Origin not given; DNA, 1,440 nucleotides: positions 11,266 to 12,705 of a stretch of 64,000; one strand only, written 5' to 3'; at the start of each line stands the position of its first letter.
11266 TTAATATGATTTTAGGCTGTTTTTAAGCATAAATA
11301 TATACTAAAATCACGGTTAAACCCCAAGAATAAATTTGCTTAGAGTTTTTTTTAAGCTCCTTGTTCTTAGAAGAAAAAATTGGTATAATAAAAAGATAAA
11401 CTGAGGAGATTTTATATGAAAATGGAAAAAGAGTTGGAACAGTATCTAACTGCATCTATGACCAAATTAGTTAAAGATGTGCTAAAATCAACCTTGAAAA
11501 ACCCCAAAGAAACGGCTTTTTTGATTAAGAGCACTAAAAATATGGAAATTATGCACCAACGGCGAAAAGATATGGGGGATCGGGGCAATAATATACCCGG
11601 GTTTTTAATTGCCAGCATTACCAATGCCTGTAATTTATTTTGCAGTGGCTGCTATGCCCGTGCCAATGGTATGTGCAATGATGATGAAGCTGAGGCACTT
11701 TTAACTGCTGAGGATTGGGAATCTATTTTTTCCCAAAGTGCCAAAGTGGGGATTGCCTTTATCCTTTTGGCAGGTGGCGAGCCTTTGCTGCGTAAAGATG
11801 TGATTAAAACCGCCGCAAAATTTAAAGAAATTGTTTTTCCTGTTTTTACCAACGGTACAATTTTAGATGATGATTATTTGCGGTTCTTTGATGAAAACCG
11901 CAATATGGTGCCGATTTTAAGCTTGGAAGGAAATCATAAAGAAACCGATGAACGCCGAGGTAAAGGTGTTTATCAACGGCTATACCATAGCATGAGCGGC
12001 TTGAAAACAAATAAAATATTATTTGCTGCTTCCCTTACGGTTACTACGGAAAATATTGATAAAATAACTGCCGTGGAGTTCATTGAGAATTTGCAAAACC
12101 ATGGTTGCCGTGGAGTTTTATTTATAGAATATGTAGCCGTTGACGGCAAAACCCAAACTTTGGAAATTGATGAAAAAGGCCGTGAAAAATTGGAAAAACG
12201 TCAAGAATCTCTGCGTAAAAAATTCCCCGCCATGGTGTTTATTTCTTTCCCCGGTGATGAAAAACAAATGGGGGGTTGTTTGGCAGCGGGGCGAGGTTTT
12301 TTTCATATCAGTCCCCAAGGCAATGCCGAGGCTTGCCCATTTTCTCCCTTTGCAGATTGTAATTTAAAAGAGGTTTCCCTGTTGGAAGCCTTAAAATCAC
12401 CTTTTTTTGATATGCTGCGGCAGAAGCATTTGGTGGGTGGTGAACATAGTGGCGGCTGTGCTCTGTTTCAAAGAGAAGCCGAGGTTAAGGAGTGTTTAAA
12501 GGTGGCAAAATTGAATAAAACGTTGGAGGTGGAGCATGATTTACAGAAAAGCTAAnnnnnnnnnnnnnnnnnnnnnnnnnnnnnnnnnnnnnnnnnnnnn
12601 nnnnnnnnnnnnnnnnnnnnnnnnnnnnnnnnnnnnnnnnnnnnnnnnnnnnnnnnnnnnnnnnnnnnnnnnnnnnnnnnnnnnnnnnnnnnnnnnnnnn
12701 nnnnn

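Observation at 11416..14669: Radical SAM/SPASM-like enzyme translationally coupled to a short-form N-acetylglutamate-synthase-like GNAT, just upstream of argH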

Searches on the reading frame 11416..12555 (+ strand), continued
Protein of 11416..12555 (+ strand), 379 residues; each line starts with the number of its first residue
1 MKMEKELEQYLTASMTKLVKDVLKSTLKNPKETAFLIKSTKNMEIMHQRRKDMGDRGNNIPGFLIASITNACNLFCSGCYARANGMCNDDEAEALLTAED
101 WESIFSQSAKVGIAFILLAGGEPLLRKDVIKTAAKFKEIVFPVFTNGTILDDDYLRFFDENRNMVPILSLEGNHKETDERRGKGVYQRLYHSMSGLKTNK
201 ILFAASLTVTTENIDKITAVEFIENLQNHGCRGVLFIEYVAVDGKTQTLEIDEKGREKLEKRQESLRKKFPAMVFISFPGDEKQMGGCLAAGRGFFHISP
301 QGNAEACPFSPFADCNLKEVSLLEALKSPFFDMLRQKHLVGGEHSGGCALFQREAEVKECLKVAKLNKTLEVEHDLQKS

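Call 72: find_encoding_contigs(protein=P0099, flank=5000, max_places=3)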
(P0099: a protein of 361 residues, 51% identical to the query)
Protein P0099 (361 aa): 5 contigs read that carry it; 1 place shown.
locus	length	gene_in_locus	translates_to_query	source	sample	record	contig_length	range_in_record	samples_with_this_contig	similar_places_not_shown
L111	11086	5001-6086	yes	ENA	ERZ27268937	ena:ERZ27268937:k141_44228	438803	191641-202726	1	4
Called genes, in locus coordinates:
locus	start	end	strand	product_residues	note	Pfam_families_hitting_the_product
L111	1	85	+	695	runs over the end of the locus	PF01138:RNase_PH, PF03725:RNase_PH_C, PF03726:PNPase, PF01138:RNase_PH, PF00013:KH_1, PF00575:S1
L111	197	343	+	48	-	-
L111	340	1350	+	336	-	PF12728:HTH_17, PF12727:PBP_like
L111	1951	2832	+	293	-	PF01547:SBP_bac_1, PF12974:Phosphonate-bd (weak), PF13531:SBP_bac_11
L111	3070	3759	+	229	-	PF00528:BPD_transp_1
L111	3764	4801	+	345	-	PF02463:SMC_N (weak), PF00005:ABC_tran, PF13304:AAA_21 (weak)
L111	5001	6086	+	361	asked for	PF04055:Radical_SAM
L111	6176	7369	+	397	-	PF06224:AlkZ-like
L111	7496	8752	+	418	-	PF00675:Peptidase_M16, PF05193:Peptidase_M16_C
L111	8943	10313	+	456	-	PF00465:Fe-ADH (weak), PF13685:Fe-ADH_2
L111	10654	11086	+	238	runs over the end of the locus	PF00574:CLP_protease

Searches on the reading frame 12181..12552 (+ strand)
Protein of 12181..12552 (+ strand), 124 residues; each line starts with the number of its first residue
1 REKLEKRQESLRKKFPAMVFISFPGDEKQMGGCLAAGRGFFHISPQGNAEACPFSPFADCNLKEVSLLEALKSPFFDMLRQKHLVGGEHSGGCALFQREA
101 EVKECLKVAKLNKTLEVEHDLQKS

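Call 59: search_protein_families(library=pfam, proteins=[window:12181-12552:+], max_evalue=10)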
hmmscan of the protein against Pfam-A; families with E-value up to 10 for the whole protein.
window:12181-12552:+ (124 aa): 1 family
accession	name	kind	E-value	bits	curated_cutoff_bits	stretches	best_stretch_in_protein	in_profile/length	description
PF13186.11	SPASM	-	0.037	14.8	21.5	1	33-82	1-55/67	Iron-sulfur cluster-binding domain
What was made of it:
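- On SPASM-domain radical SAM enzymes: PF13186 scores 14.8 bits against a cut-off of 21.5, on the C-terminal fragment only (call 59).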
